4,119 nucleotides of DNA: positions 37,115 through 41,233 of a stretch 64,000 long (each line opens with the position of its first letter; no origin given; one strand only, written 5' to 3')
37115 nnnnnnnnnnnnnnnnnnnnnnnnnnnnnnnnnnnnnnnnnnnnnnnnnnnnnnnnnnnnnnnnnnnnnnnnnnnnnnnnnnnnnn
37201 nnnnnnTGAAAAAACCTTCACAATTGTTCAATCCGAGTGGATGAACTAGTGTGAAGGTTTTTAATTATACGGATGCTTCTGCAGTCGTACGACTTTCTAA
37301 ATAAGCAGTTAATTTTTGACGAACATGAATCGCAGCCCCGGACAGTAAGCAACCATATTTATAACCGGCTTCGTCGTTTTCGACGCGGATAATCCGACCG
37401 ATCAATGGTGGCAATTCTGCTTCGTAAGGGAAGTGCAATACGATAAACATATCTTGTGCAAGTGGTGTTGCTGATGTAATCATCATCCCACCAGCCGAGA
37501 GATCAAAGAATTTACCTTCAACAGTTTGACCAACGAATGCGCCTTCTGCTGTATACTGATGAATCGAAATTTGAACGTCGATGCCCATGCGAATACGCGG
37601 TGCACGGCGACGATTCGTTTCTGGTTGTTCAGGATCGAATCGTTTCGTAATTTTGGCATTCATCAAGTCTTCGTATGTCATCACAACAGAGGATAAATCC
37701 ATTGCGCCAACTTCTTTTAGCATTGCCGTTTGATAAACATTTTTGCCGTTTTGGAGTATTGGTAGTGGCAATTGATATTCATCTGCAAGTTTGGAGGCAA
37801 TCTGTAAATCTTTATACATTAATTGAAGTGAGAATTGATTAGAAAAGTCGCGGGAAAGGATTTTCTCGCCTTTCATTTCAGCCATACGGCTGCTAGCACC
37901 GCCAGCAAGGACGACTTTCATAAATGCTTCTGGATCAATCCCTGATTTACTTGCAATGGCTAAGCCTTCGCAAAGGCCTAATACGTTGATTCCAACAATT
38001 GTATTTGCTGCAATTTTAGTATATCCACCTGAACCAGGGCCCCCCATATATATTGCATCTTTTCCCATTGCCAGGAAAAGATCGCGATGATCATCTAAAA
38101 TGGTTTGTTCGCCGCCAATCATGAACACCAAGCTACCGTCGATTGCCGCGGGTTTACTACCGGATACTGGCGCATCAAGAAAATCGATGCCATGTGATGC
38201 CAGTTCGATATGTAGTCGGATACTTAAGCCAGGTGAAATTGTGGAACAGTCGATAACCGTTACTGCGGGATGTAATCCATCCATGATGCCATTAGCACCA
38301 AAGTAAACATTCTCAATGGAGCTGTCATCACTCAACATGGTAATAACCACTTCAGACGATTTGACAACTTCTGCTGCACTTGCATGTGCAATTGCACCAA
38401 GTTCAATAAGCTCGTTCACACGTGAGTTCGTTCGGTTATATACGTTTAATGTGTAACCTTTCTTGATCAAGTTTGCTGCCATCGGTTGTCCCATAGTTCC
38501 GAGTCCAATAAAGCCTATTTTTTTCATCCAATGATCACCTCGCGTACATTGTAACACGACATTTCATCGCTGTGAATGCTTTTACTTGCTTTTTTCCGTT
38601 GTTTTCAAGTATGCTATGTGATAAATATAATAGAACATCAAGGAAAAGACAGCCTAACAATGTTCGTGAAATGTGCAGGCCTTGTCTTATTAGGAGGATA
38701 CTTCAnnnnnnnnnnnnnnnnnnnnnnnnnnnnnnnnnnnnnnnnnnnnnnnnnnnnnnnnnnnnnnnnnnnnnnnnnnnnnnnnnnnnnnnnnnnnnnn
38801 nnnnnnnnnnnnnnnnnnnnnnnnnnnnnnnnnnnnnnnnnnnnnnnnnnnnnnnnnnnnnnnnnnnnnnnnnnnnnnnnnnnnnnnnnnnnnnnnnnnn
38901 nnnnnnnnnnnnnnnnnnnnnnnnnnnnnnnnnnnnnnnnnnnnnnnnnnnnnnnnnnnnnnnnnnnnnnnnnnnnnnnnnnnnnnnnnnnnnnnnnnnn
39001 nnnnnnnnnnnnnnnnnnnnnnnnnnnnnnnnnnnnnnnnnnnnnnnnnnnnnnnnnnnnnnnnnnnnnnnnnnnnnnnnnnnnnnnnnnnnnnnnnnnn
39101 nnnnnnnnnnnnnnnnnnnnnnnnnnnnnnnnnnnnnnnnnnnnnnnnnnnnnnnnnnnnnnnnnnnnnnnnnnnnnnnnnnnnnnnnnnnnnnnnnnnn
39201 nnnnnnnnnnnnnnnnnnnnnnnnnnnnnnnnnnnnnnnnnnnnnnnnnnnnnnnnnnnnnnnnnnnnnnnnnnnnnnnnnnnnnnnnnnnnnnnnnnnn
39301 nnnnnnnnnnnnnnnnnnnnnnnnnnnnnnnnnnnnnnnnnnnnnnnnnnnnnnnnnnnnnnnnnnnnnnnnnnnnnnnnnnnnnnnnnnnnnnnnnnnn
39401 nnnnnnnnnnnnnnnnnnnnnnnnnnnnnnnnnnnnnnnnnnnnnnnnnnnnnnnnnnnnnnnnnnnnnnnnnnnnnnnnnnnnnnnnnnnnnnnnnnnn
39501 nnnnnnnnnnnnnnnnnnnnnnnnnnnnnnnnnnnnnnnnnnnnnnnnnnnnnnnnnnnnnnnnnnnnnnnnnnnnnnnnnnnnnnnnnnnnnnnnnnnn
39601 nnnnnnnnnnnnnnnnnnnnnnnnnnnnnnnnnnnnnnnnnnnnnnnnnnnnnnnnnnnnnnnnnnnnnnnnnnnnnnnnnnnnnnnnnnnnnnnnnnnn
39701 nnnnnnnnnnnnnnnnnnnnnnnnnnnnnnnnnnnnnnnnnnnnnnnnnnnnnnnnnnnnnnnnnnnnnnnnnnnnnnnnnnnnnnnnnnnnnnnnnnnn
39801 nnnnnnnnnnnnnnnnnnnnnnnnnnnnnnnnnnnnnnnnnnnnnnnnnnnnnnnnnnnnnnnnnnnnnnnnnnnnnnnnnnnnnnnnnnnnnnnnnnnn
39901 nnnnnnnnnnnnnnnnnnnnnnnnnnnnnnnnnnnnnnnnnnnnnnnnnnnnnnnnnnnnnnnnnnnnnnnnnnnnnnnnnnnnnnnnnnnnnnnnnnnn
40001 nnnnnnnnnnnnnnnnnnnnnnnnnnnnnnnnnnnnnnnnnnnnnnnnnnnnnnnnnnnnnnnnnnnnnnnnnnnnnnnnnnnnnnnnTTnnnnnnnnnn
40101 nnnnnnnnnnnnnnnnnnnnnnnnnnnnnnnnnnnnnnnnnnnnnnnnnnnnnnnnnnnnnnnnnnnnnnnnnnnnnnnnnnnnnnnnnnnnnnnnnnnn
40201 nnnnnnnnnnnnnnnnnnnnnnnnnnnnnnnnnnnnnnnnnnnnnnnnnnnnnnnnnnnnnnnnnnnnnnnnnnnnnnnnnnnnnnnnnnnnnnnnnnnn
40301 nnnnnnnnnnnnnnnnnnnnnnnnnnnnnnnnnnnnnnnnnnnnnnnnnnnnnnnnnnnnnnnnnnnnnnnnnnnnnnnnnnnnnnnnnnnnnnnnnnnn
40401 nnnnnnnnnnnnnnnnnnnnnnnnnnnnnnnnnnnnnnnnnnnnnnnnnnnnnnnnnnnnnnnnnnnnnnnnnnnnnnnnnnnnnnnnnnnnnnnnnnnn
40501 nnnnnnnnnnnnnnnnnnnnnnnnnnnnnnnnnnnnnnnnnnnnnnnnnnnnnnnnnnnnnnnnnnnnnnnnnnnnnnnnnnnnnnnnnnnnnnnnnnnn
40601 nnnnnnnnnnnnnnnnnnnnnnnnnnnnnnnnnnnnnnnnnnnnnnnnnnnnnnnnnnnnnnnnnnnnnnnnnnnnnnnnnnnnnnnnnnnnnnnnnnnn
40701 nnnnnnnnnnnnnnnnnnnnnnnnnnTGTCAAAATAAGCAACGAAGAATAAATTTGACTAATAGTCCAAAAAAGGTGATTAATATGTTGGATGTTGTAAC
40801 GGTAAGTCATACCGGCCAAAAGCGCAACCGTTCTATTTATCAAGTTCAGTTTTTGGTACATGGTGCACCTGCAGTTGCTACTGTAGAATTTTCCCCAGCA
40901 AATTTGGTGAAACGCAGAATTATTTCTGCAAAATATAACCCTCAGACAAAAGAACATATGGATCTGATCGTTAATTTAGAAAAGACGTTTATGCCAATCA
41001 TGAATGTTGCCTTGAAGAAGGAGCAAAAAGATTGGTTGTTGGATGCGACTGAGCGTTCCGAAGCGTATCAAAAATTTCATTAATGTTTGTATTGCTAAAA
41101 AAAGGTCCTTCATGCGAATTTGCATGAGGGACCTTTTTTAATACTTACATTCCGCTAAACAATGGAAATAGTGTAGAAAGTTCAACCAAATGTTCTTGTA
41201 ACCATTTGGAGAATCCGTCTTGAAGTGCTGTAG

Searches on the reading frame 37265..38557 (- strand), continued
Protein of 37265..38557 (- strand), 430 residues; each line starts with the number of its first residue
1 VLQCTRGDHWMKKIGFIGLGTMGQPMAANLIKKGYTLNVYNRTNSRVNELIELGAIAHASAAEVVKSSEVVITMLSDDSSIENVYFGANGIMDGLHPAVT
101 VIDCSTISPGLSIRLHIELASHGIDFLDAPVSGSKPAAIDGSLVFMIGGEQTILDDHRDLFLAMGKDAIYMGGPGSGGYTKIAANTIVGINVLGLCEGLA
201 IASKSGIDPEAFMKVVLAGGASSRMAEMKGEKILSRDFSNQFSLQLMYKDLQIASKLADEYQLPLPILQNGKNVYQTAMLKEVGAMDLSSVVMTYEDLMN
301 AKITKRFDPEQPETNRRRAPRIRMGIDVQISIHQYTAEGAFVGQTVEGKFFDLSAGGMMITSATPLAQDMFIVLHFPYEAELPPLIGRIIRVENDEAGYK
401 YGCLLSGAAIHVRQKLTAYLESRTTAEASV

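Call 21: find_related_loci(query=window:37265-38527:-, collection=genome_contigs, flank=6000)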
Query window:37265-38527:- (420 aa) in genome_contigs; peptide patterns used: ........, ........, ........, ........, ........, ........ (x = any residue, [..] = any of these).
353 stretches matched a pattern; 211 encode a relative of the query (tblastn E <= 1e-3); the best 80 are kept; 80 distinct loci.
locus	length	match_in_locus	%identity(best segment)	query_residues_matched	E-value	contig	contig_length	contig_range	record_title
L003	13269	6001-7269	51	1-413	4e-148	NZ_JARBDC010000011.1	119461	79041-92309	Paenibacillus sp. GYB003 GYB003_genome_contig_13, whole genome shotgun sequence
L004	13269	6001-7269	52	1-413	3e-148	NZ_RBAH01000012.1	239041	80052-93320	Paenibacillus ginsengarvi strain KCTC 13059 NODE_12_length_239041_cov_37.201616, whole genome shotgun sequence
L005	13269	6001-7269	53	1-413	2e-147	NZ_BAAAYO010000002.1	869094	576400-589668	Paenibacillus hodogayensis strain JCM 12520 sequence02, whole genome shotgun sequence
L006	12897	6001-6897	39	3-310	3e-59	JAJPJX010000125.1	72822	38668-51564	MAG: Solibacteraceae bacterium isolate Centralia_MAG_57 k107_2983642, whole genome shotgun sequence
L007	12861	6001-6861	36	3-293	3e-57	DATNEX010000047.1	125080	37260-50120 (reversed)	MAG TPA_asm: Terriglobales bacterium isolate SMAG_U11279 k141_2948036, whole genome shotgun sequence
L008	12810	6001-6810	38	3-278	2e-56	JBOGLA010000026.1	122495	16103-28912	MAG: Terriglobales bacterium isolate TC-S_metawrap_bin.7 k127_153359, whole genome shotgun sequence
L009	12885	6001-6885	37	1-296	6e-55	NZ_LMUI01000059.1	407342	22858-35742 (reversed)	Methylocapsa sp. S129 NODE_113_length_407258_cov_9.644073, whole genome shotgun sequence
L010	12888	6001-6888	38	1-296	2e-54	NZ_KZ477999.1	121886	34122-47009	Pseudomonas fluorescens strain PfR 37 scf_19449_15, whole genome shotgun sequence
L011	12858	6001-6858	38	4-290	2e-54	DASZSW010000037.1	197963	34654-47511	MAG TPA_asm: Bauldia sp. isolate SMAG_U6060 k141_563553, whole genome shotgun sequence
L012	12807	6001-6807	38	3-278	2e-54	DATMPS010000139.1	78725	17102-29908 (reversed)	MAG TPA_asm: Terriglobales bacterium isolate SMAG_U12908 k141_2374755, whole genome shotgun sequence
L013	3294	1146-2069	36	2-311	2e-54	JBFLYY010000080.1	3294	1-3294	MAG: Thermodesulfobacteriota bacterium isolate MAG097 MAG097_80, whole genome shotgun sequence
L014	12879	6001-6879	38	1-293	2e-54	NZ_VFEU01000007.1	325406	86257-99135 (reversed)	Pseudomonas rhodesiae strain DSM 14020 7_325406_38.8511, whole genome shotgun sequence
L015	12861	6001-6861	37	2-288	7e-54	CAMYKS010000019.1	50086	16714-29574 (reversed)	MAG: uncultured Desulfobulbaceae bacterium isolate FCS_M_Desulfobacterota_11 genome assembly, contig: scaffold_520, whol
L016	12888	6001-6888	38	1-296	6e-54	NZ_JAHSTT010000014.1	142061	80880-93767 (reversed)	Pseudomonas khavaziana strain SWRI124 14, whole genome shotgun sequence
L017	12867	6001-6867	37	3-286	4e-54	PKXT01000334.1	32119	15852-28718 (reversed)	MAG: Acidobacteria bacterium isolate palsa_278 73.20120500_P24.19_contig_8547, whole genome shotgun sequence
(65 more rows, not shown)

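Call 44: find_encoding_contigs(protein=P0033, flank=10000, max_places=1)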
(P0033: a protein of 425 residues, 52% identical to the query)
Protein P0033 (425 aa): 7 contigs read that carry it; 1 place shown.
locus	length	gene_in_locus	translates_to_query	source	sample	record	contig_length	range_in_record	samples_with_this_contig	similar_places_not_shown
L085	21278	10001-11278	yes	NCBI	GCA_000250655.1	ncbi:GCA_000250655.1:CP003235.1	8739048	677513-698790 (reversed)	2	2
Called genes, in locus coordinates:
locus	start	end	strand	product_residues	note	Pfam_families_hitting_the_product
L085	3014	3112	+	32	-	-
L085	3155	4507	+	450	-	PF01654:Cyt_bd_oxida_I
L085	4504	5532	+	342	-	PF02322:Cyt_bd_oxida_II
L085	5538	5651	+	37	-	PF22282:CydS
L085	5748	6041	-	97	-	-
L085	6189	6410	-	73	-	PF06569:DUF1128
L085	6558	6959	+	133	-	PF01894:YjbQ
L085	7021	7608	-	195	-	PF00440:TetR_N, PF13305:TetR_C_33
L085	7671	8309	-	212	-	PF01205:Impact_N, PF09186:DUF1949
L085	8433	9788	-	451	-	PF00342:PGI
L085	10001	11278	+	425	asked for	PF01488:Shikimate_DH (weak), PF02826:2-Hacid_dh_C (weak), PF03446:NAD_binding_2, PF03807:F420_oxidored, PF14833:NAD_binding_11, PF07238:PilZ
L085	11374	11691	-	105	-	PF06865:Ppnp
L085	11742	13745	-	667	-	PF00456:Transketolase_N, PF00676:E1_dh (weak), PF02779:Transket_pyr, PF22613:Transketolase_C_1, PF02780:Transketolase_C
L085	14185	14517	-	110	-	PF00355:Rieske, PF13806:Rieske_2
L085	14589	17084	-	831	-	PF01266:DAO (faint), PF07992:Pyr_redox_2, PF13738:Pyr_redox_3, PF00070:Pyr_redox, PF18267:Rubredoxin_C, PF04324:Fer2_BFD, PF03460:NIR_SIR_ferr, PF01077:NIR_SIR, +1 more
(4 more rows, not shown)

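Call 45: find_encoding_contigs(protein=P0050, flank=10000, max_places=1)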
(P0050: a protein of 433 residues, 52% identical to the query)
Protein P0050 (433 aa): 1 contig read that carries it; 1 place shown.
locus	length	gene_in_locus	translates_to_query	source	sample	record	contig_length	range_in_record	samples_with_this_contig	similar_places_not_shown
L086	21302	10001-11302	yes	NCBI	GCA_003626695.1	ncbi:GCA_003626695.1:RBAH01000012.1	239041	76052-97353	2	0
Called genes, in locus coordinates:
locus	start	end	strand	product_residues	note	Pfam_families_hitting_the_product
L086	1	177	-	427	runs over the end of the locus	PF01547:SBP_bac_1, PF13416:SBP_bac_8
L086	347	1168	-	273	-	PF02311:AraC_binding (weak), PF07883:Cupin_2 (faint), PF12833:HTH_18, PF00165:HTH_AraC (weak)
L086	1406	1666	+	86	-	PF01402:RHH_1 (weak)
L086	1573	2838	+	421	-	PF00712:DNA_pol3_beta, PF02767:DNA_pol3_beta_2, PF02768:DNA_pol3_beta_3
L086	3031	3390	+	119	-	PF05163:DinB, PF12867:DinB_2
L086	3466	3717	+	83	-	-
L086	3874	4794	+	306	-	PF02311:AraC_binding, PF07883:Cupin_2, PF00165:HTH_AraC, PF12833:HTH_18, PF00165:HTH_AraC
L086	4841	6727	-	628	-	PF27114:Phage_tail_beta, PF12708:Pect-lyase_RHGA_epim, PF13229:Beta_helix, PF05048:NosD, PF13229:Beta_helix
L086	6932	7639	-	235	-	PF04263:TPK_catalytic, PF04265:TPK_B1_binding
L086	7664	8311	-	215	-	PF01205:Impact_N, PF09186:DUF1949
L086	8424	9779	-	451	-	PF00342:PGI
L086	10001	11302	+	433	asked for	PF01488:Shikimate_DH (weak), PF03435:Sacchrp_dh_NADP (faint), PF03446:NAD_binding_2, PF03807:F420_oxidored, PF14833:NAD_binding_11, PF07238:PilZ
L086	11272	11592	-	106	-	PF06865:Ppnp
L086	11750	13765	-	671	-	PF00456:Transketolase_N, PF02779:Transket_pyr, PF22613:Transketolase_C_1, PF02780:Transketolase_C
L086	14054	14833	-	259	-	PF00188:CAP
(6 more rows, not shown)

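Call 62: predict_structure(alignment_id=A3)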
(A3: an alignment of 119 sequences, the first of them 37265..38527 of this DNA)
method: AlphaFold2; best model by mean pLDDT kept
length: 420 residues; sequences in the alignment: 119
mean_pLDDT: 88.3   pTM: 0.69
mean pLDDT of the five models: 88.3, 88.3, 88.1, 87.9, 86.2
residues with pLDDT >= 90: 267; 70-90: 112; 50-70: 18; < 50: 23
segments of 3 or more residues with pLDDT < 50: 299-312, 325-331
pLDDT, mean of each block of 10 residues (from residue 1): 93 94 97 89 96 98 95 96 95 96 97 97 91 97 98 98 97 97 96 92 90 88 93 94 96 94 96 95 94 71 39 73 58 75 75 86 88 89 80 81 82 61
secondary structure, 60 per line:
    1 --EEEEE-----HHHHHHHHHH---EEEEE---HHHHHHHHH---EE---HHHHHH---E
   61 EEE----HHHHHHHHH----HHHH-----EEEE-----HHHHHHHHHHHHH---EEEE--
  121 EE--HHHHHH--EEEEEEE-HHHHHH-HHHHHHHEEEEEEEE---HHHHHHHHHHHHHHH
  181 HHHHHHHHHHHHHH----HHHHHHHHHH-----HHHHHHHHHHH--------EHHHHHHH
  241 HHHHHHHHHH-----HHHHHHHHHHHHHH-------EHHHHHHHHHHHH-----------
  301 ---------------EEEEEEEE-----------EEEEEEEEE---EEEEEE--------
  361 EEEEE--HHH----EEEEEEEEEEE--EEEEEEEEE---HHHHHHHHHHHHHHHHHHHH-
elements in order: E3-7 H13-22 E26-30 H34-42 H51-56 E60-63 H68-76 H81-84 E90-93 H99-111 E115-118 H125-130 E133-139 H141-146 H148-154 E155-162 H166-194 H199-208 H214-224 H234-250 H256-269 H278-289 E316-323 E335-343 E347-352 E361-365 E375-385 E388-396 H400-419

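Call 63: search_solved_structures(query=window:37265-38527:-, max_evalue=1e-20, show_alignments=1)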
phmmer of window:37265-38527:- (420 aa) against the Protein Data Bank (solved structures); distinct sequences matched with E-value up to 1e-20: 24.
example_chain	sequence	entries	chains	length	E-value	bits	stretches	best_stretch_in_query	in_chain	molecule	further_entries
3pef_A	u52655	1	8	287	5.9e-55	190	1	2-286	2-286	6-phosphogluconate dehydrogenase, NAD-binding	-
1vpd_A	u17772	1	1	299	4.8e-53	183.8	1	3-294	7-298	TARTRONATE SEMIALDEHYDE REDUCTASE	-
3w6u_A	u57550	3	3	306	2.4e-52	181.5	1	3-273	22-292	6-phosphogluconate dehydrogenase, NAD-binding protein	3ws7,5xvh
3w6z_A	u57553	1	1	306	1.5e-51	178.8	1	3-273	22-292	6-phosphogluconate dehydrogenase, NAD-binding protein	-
1yb4_A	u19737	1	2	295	3.9e-51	177.5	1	3-293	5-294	tartronic semialdehyde reductase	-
3pdu_A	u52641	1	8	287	2.1e-50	175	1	3-256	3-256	3-hydroxyisobutyrate dehydrogenase family protein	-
9rb2_A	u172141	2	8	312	5.5e-50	173.7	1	1-291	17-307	Probable oxidoreductase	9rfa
3cky_A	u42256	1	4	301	8.5e-48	166.5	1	3-292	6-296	2-hydroxymethyl glutarate dehydrogenase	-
3q3c_A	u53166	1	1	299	1.7e-47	165.5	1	1-280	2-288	Probable 3-hydroxyisobutyrate dehydrogenase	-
3obb_A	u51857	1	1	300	1.7e-47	165.5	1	1-280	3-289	Probable 3-hydroxyisobutyrate dehydrogenase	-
3doj_A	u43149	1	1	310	1.2e-46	162.7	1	1-283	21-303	Dehydrogenase-like protein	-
2uyy_A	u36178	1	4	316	1.5e-43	152.5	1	2-285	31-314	N-PAC PROTEIN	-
6sm7_A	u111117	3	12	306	1.3e-42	149.4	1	2-282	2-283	3-sulfolactaldehyde reductase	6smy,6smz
4dll_A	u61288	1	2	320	3.9e-41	144.5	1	2-269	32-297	2-hydroxy-3-oxopropionate reductase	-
5je8_A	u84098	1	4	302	5.2e-41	144.1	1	1-282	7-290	3-hydroxyisobutyrate dehydrogenase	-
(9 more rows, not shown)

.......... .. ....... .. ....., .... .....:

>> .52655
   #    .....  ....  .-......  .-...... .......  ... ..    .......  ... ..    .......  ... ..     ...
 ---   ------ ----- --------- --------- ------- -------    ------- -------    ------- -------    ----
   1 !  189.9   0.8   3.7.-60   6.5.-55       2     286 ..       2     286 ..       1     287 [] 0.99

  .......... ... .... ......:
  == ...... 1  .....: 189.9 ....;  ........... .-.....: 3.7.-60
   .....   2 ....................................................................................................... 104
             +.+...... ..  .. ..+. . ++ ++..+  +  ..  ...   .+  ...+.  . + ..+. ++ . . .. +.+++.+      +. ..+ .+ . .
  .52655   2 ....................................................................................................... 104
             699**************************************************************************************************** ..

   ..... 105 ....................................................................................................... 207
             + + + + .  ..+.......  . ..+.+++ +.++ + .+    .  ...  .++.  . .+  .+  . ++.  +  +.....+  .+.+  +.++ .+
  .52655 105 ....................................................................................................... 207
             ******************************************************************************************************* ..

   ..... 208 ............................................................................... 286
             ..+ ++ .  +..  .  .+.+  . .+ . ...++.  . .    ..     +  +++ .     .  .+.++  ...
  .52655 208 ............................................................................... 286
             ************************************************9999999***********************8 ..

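Call 83: fold_search(model_id=the predicted structure, library=pdb)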
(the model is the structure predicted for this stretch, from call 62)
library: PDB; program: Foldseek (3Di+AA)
matches with E <= 10: 1921; with E <= 0.001: 586
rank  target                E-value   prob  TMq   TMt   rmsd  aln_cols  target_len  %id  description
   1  1vpd                  5.2e-34  1.00  0.68  0.96   1.3       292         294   35  X-Ray Crystal Structure of Tartronate Semialdehyde Reductase [Salmonella Typhimurium LT2] (released 2004-10-26)
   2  9rb2_B                1.8e-31  1.00  0.67  0.94   1.8       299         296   36  Crystal Structure of glxR (released 2025-12-24)
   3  9rb2_A                2.3e-31  1.00  0.67  0.93   1.6       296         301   36  Crystal Structure of glxR (released 2025-12-24)
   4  9rb2_D                4.7e-31  1.00  0.67  0.94   1.8       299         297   36  Crystal Structure of glxR (released 2025-12-24)
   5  3pef_D                5.6e-31  1.00  0.67  0.97   1.2       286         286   37  Crystal structure of gamma-hydroxybutyrate dehydrogenase from Geobacter metallireducens in complex with NADP+ (released 2011-12-07)
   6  3pef_H                7.0e-31  1.00  0.66  0.97   1.1       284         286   37  Crystal structure of gamma-hydroxybutyrate dehydrogenase from Geobacter metallireducens in complex with NADP+ (released 2011-12-07)
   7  9rfa_A                7.8e-31  1.00  0.64  0.88   2.6       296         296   36  Apo structure of glxR (released 2025-12-24)
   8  3pef_F                9.8e-31  1.00  0.66  0.97   1.2       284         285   37  Crystal structure of gamma-hydroxybutyrate dehydrogenase from Geobacter metallireducens in complex with NADP+ (released 2011-12-07)
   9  2uyy_A                9.8e-31  1.00  0.66  0.95   1.1       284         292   31  Structure of the cytokine-like nuclear factor n-pac (released 2007-07-03)
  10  3pef_A                1.0e-30  1.00  0.67  0.97   1.1       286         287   37  Crystal structure of gamma-hydroxybutyrate dehydrogenase from Geobacter metallireducens in complex with NADP+ (released 2011-12-07)
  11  3pdu_B                1.7e-30  1.00  0.66  0.97   1.1       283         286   34  Crystal structure of gamma-hydroxybutyrate dehydrogenase from Geobacter sulfurreducens in complex with NADP+ (released 2012-01-11)
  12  9rb2_C                1.9e-30  1.00  0.67  0.93   1.7       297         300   36  Crystal Structure of glxR (released 2025-12-24)
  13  3pdu_G                4.8e-30  1.00  0.66  0.98   1.1       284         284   34  Crystal structure of gamma-hydroxybutyrate dehydrogenase from Geobacter sulfurreducens in complex with NADP+ (released 2012-01-11)
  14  2uyy_D                4.8e-30  1.00  0.66  0.95   1.1       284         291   31  Structure of the cytokine-like nuclear factor n-pac (released 2007-07-03)
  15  9rfa_D                6.4e-30  1.00  0.63  0.87   2.7       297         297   36  Apo structure of glxR (released 2025-12-24)
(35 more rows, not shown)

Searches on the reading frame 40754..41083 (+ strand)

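Call 70: search_protein_families(library=pfam, proteins=[window:40754-41083:+], max_evalue=0.001)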
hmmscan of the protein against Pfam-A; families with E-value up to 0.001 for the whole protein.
window:40754-41083:+ (109 aa): 1 family
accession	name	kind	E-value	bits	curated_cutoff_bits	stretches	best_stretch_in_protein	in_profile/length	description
PF16861.10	Carbam_trans_C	-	0.00064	19.8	27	1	43-99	16-72/170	Carbamoyltransferase C-terminus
